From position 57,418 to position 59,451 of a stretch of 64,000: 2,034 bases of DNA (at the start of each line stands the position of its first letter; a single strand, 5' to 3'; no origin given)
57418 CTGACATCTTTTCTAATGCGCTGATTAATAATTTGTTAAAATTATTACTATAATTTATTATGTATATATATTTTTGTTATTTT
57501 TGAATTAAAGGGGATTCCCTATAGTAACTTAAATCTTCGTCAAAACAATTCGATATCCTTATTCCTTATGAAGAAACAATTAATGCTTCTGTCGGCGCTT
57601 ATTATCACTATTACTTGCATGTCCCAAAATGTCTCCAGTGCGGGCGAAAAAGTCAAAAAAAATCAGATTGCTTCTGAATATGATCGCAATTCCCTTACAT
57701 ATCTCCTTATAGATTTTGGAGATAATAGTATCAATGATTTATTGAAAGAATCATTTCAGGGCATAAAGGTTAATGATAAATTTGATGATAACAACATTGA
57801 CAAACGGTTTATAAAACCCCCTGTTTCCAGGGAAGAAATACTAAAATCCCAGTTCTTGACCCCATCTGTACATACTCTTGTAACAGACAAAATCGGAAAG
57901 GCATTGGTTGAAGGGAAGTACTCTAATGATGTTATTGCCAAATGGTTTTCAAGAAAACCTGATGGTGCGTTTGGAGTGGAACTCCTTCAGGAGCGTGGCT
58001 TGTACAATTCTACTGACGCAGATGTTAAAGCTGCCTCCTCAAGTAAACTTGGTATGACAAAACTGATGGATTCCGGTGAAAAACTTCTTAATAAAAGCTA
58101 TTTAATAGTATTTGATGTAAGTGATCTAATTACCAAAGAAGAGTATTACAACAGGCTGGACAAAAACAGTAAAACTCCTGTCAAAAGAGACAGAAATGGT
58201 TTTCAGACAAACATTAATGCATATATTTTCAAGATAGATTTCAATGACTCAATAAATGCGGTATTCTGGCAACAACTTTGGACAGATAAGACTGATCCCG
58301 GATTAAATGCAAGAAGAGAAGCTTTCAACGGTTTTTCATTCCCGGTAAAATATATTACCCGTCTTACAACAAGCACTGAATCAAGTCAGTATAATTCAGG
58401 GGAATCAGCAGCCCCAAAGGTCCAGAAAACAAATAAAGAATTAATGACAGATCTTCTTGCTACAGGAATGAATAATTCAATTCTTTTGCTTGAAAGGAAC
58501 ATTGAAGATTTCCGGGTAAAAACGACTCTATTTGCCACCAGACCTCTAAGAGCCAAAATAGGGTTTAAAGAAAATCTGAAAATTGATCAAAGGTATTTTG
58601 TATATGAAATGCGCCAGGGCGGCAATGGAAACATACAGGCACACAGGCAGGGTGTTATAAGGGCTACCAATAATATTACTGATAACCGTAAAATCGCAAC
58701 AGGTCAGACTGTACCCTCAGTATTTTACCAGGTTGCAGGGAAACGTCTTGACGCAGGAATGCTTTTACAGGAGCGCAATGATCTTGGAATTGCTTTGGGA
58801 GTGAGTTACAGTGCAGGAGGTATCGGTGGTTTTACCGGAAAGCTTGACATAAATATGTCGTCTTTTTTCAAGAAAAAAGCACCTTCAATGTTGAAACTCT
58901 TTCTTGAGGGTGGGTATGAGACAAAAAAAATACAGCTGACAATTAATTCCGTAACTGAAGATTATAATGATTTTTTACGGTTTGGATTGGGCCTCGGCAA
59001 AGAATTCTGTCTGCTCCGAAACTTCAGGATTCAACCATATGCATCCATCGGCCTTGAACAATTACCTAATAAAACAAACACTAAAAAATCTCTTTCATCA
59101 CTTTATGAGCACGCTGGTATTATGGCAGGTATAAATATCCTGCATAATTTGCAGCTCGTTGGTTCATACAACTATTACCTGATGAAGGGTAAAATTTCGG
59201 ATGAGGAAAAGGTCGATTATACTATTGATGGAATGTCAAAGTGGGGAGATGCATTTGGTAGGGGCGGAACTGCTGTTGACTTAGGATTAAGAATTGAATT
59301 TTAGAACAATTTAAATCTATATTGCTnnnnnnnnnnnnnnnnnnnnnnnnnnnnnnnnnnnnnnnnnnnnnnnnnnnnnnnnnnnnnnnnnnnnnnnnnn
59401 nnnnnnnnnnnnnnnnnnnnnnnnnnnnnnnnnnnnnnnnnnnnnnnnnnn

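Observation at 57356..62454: Orphan five-gene envelope operon whose products are all secreted, bounded by two beta-barrel proteins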

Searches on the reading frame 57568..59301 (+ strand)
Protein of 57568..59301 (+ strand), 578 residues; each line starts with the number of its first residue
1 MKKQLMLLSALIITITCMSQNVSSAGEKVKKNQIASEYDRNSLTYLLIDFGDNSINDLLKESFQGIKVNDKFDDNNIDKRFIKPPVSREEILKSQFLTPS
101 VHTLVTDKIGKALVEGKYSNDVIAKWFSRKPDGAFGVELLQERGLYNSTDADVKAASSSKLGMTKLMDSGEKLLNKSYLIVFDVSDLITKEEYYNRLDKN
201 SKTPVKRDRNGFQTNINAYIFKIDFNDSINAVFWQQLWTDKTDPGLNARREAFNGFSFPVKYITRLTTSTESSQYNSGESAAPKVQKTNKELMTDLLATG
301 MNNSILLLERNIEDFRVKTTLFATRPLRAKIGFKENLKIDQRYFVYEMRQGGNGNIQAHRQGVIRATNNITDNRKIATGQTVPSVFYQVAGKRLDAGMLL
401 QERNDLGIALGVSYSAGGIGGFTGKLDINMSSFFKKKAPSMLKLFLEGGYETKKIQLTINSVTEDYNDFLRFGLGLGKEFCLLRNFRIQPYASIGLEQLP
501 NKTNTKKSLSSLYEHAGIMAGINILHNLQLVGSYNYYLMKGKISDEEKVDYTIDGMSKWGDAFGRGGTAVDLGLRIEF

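Call 3: search_protein_families(library=pfam, proteins=[window:57568-59301:+], max_evalue=1)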
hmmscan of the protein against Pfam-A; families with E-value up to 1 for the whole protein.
window:57568-59301:+ (578 aa): 0 families

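Call 4: search_protein_families(library=ncbifam, proteins=[window:57568-59301:+], max_evalue=1)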
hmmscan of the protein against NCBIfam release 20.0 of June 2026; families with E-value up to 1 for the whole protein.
window:57568-59301:+ (578 aa): 1 family
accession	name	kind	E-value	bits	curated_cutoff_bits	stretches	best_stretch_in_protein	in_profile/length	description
NF049866.1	outer_TDE1717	subfamily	0.021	14.8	135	1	457-511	138-190/210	TDE1717 family outer membrane beta-barrel protein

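Call 5: search_protein_families(library=padloc, proteins=[window:57568-59301:+], max_evalue=1)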
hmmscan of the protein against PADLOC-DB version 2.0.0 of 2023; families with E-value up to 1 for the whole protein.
window:57568-59301:+ (578 aa): 0 families

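Call 6: search_protein_families(library=phrogs, proteins=[window:57568-59301:+], max_evalue=1)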
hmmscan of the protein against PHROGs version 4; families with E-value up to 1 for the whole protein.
window:57568-59301:+ (578 aa): 1 family
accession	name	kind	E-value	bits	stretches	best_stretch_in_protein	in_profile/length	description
phrog_3840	-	tail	0.0021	18.5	1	7-81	35-103/158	tail assembly chaperone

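Call 8: search_solved_structures(query=window:57568-59301:+, max_evalue=10)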
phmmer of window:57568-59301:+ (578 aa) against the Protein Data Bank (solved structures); distinct sequences matched with E-value up to 10: 0.

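Call 13: find_homologous_proteins(query=window:57568-59301:+)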
Query window:57568-59301:+ (578 aa): 113 proteins with E <= 0.001 among 8000 candidates.
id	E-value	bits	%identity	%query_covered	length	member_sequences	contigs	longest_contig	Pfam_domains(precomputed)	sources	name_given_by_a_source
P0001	0.0e+0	1285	100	100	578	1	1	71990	-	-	-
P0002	0.0e+0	1038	78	100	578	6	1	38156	-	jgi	jgi:hypothetical protein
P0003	8.4e-297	1003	75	99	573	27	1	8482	-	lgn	-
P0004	1.3e-292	989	73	100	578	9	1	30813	-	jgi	-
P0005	2.2e-275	933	71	99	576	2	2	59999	-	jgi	-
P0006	2.6e-271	919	70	100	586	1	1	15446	-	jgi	jgi:hypothetical protein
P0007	3.2e-271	919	69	100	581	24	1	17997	-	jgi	jgi:hypothetical protein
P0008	2.9e-268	909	67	99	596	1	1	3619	-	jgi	jgi:hypothetical protein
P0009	1.4e-261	887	66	100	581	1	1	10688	-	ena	-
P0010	2.0e-209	715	55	97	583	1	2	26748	-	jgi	-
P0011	2.2e-204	698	54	100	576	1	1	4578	-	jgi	jgi:hypothetical protein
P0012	1.1e-203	696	53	100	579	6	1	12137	-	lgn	-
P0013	2.4e-201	688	54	100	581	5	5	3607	-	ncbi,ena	-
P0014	2.6e-195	668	52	100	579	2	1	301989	-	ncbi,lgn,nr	ncbi:MAG: hypothetical protein IPH88_04195 [Bacteroidales bacterium]|nr:hypothetical protein [Bacter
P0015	1.8e-194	666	52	100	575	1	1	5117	-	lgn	-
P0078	6.8e-97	343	37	94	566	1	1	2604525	-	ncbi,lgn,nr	ncbi:MAG: hypothetical protein IPM52_07665 [Bacteroidetes bacterium]|nr:hypothetical protein [Bacter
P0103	1.1e-75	273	33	100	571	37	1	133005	-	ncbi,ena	-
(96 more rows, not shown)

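Call 16: find_encoding_contigs(protein=P0078, flank=10000, max_places=2)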
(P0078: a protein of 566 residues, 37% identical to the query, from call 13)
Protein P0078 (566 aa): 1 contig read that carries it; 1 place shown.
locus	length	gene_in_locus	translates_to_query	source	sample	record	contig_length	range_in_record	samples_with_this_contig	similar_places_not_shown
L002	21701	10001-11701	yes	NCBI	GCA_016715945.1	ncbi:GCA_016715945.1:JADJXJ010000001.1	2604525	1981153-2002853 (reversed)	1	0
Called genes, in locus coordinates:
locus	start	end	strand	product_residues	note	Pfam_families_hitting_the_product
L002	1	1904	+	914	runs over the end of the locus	PF00082:Peptidase_S8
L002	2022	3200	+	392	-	PF17785:PUA_3, PF02005:TRM (weak), PF10672:Methyltrans_SAM, PF02475:TRM5-TYW2_MTfase, PF03602:Cons_hypoth95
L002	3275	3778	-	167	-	PF01467:CTP_transf_like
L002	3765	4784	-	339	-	PF03706:LPG_synthase_TM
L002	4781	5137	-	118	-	PF02261:Asp_decarbox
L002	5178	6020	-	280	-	PF02569:Pantoate_ligase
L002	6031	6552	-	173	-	PF14595:Thioredoxin_9 (weak)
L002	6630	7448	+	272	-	PF00106:adh_short, PF08659:KR, PF13561:adh_short_C2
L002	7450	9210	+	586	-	PF00246:Peptidase_M14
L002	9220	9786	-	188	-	-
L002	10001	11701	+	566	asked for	-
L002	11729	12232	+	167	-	-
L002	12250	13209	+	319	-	PF19672:DUF6175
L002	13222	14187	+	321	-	-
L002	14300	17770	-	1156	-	-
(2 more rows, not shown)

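Call 17: find_encoding_contigs(protein=P0103, flank=10000, max_places=2)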
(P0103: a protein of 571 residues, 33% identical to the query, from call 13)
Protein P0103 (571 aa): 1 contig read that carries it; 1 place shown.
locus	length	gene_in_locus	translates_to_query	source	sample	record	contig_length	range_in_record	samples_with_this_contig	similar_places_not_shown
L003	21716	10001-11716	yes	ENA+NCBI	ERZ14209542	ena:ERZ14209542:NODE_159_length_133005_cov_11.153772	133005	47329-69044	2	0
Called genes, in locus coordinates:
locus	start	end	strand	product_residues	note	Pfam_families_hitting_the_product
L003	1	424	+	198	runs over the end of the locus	-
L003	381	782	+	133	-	PF00392:GntR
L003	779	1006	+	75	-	-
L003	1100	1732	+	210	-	-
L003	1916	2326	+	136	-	PF04246:RseC_MucC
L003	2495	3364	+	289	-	PF04060:FeS, PF13187:Fer4_9 (weak), PF12838:Fer4_7, PF14697:Fer4_21 (weak), PF00037:Fer4, PF12797:Fer4_2 (weak), PF12837:Fer4_6 (weak), PF12838:Fer4_7, +5 more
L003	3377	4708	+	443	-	PF13375:RnfC_N, PF01512:Complex1_51K, PF10531:SLBB, PF13237:Fer4_10 (weak), PF12838:Fer4_7 (weak), PF13187:Fer4_9 (weak)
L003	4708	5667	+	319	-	PF03116:NQR2_RnfD_RnfE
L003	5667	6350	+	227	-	PF04205:FMN_bind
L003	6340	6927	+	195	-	PF02508:Rnf-Nqr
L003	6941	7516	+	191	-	PF02508:Rnf-Nqr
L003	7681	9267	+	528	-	PF13306:LRR_5, PF13855:LRR_8 (faint), PF23952:LRR_EndoS (faint), PF12799:LRR_4 (faint), PF13306:LRR_5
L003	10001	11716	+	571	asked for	-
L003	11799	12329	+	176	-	-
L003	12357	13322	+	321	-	PF19672:DUF6175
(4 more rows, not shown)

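Call 24: search_solved_structures(query=A1, max_evalue=10)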
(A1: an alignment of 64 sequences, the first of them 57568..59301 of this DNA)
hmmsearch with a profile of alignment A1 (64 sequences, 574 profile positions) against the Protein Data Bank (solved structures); distinct sequences matched with E-value up to 10: 5.
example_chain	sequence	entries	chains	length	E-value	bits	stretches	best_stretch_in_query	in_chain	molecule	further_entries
9h3g_AH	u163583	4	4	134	0.03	16.2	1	30-92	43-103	Large ribosomal subunit protein eL14y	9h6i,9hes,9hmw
4v3p_LN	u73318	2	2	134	0.16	13.8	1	34-88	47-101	Unknown 60S wheat germ ribosome protein 6 | 60S ribosomal protein L14E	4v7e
8ip8_XA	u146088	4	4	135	0.31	12.9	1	33-87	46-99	60S ribosomal protein eL14 | Ribosomal protein L14e domain-containing protein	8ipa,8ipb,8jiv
9scu_CM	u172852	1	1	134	0.44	12.3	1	30-90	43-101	Large ribosomal subunit protein eL14z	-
6km9_A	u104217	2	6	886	1.5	10.5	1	424-495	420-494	Oxoglutarate dehydrogenase (Succinyl-transferring), E1 component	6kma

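Call 30: predict_structure(alignment_id=A1)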
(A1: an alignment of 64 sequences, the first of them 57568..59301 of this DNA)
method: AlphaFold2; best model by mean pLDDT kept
length: 578 residues; sequences in the alignment: 64
mean_pLDDT: 87.9   pTM: 0.81
mean pLDDT of the five models: 87.9, 86.7, 85.9, 85.7, 85.0
residues with pLDDT >= 90: 351; 70-90: 190; 50-70: 20; < 50: 17
segments of 3 or more residues with pLDDT < 50: 17-33
pLDDT, mean of each block of 10 residues (from residue 1): 74 57 35 61 95 84 92 93 92 80 91 96 94 90 82 78 81 92 93 90 87 95 92 91 90 94 94 91 91 95 92 89 91 90 92 87 93 74 91 93 89 94 95 81 95 86 87 95 90 95 86 96 93 95 89 88 93 95
secondary structure, 60 per line:
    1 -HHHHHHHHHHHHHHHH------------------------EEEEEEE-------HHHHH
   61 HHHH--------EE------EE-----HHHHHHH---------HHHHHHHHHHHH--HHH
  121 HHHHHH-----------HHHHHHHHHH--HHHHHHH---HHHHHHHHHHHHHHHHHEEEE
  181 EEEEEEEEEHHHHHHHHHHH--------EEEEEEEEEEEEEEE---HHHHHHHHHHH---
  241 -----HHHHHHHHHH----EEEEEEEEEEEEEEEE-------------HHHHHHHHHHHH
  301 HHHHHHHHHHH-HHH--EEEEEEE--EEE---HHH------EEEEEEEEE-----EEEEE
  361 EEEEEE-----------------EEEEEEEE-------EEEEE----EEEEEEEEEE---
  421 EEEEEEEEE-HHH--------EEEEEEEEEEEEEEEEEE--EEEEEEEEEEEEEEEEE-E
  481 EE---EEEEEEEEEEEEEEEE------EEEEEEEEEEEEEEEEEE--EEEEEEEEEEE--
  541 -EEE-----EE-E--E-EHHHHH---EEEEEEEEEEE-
elements in order: H2-17 E42-48 H56-64 H88-94 H104-115 H118-126 H138-147 H150-156 H160-176 E177-189 H190-200 E209-223 H227-237 H246-255 E260-275 H289-311 E318-324 E327-329 E342-350 E356-366 E384-391 E399-403 E408-417 E421-429 E442-459 E462-478 E480-482 E486-501 E508-525 E528-538 E542-544 H559-563 E567-577

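Call 33: fold_search(model_id=the predicted structure, library=pdb)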
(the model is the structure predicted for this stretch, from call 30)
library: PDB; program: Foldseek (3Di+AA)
matches with E <= 10: 744; with E <= 0.001: 22
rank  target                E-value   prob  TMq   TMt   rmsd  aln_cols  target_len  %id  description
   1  3dzm_A                1.1e-06  1.00  0.20  0.47   8.0       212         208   16  Crystal structure of a major outer membrane protein from Thermus thermophilus HB27 (released 2008-12-23)
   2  3dzm_B                2.4e-06  1.00  0.19  0.47   7.8       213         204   17  Crystal structure of a major outer membrane protein from Thermus thermophilus HB27 (released 2008-12-23)
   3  3dzm_C                6.0e-06  1.00  0.20  0.49   7.2       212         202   16  Crystal structure of a major outer membrane protein from Thermus thermophilus HB27 (released 2008-12-23)
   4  3qra                  9.4e-05  1.00  0.16  0.47   7.8       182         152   16  The crystal structure of Ail, the attachment invasion locus protein of Yersinia pestis (released 2011-11-23)
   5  2n2l_MODEL_1_A        2.1e-04  1.00  0.18  0.53   6.8       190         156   11  NMR structure of yersinia pestis ail (attachment invasion locus) in decylphosphocholine micelles calculated wi (released 2015-07-22)
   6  1qj9                  2.4e-04  1.00  0.17  0.53   6.7       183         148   16  CRYSTAL STRUCTURE OF THE OUTER MEMBRANE PROTEIN OMPX FROM ESCHERICHIA COLI (released 1999-10-06)
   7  3qrc_A                2.5e-04  1.00  0.17  0.48   7.3       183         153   16  The crystal structure of Ail, the attachment invasion locus protein of Yersinia pestis, in complex with the heparin an (released 2011-11-23)
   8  8z5n_0                2.6e-04  0.97  0.15  0.21  14.9       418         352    8  Cryo-EM structure of the LPHT ring (released 2025-10-22)
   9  2x4m_C                3.1e-04  0.95  0.14  0.24  22.1       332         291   12  Yersinia Pestis Plasminogen Activator Pla (released 2010-07-28)
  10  1p4t                  3.8e-04  1.00  0.20  0.62   5.7       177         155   10  Crystal structure of Neisserial surface protein A (NspA) (released 2003-07-22)
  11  4rl9_B                4.1e-04  1.00  0.15  0.35   9.9       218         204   11  Crystal structure of Acinetobacter baumannii CarO1 (released 2015-04-22)
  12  9fzc_A                4.3e-04  1.00  0.18  0.48   6.8       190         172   10  Structure of OmpA-short in complex with nanobody Nb01 (released 2024-07-17)
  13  3qrc_B                5.0e-04  1.00  0.17  0.48   7.5       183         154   15  The crystal structure of Ail, the attachment invasion locus protein of Yersinia pestis, in complex with the heparin an (released 2011-11-23)
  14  9a34_MODEL_1_A        5.3e-04  0.90  0.15  0.24  23.0       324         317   10  Model of E. coli OmpT by in-cell photo-crosslinking MS and deep learning (released 2023-02-24)
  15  2x4m_A                5.6e-04  0.94  0.16  0.26  22.5       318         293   11  Yersinia Pestis Plasminogen Activator Pla (released 2010-07-28)
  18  3w1e                  6.3e-04  0.98  0.16  0.23  13.1       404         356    8  Structure of FlgT, a flagellar basal body component protein (released 2013-04-03)
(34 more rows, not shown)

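Call 48: search_protein_families(library=pfam, alignment_id=A5, max_evalue=0.1)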
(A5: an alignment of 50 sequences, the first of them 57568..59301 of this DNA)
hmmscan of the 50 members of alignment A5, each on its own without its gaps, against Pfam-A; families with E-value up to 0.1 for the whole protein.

A. member 1, window:57568-59301:+ (578 aa): 0 families

B. families by the number of members that match (of 50 scanned): 19 families
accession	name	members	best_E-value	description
PF13505.12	OMP_b-brl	2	0.00011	Outer membrane protein beta-barrel domain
PF05818.17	TraT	2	0.008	Enterobacterial TraT complement resistance protein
PF02151.25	UVR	1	2e-20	UvrB/uvrC motif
PF20230.4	DUF6588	1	0.0017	Family of unknown function (DUF6588)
PF25588.1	DUF7934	1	0.0019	Family of unknown function (DUF7934)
PF09823.15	DUF2357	1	0.0064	Domain of unknown function (DUF2357)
PF16339.10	DUF4969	1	0.0075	Domain of unknown function (DUF4969)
PF17314.7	DUF5360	1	0.017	Family of unknown function (DUF5360)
PF19208.5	DUF5880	1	0.036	Family of unknown function (DUF5880)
PF15903.10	PL48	1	0.047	Filopodia upregulated, FAM65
PF04170.18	NlpE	1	0.049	NlpE N-terminal domain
PF17160.9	DUF5124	1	0.054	Domain of unknown function (DUF5124)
PF16160.10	DUF4866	1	0.055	Domain of unknown function (DUF4866)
PF09929.15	DUF2161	1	0.077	Putative PD-(D/E)XK phosphodiesterase (DUF2161)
PF25222.1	DUF7840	1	0.083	Domain of unknown function (DUF7840)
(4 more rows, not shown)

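Call 102: search_solved_structures(query=A5, max_evalue=10)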
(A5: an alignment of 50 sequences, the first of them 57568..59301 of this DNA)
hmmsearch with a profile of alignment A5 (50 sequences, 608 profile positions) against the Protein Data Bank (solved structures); distinct sequences matched with E-value up to 10: 2.
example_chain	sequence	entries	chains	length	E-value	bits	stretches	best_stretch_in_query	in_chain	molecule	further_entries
9h3g_AH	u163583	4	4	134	0.0092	18.2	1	24-112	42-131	Large ribosomal subunit protein eL14y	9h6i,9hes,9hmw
9scu_CM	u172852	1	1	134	0.098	14.8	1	25-92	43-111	Large ribosomal subunit protein eL14z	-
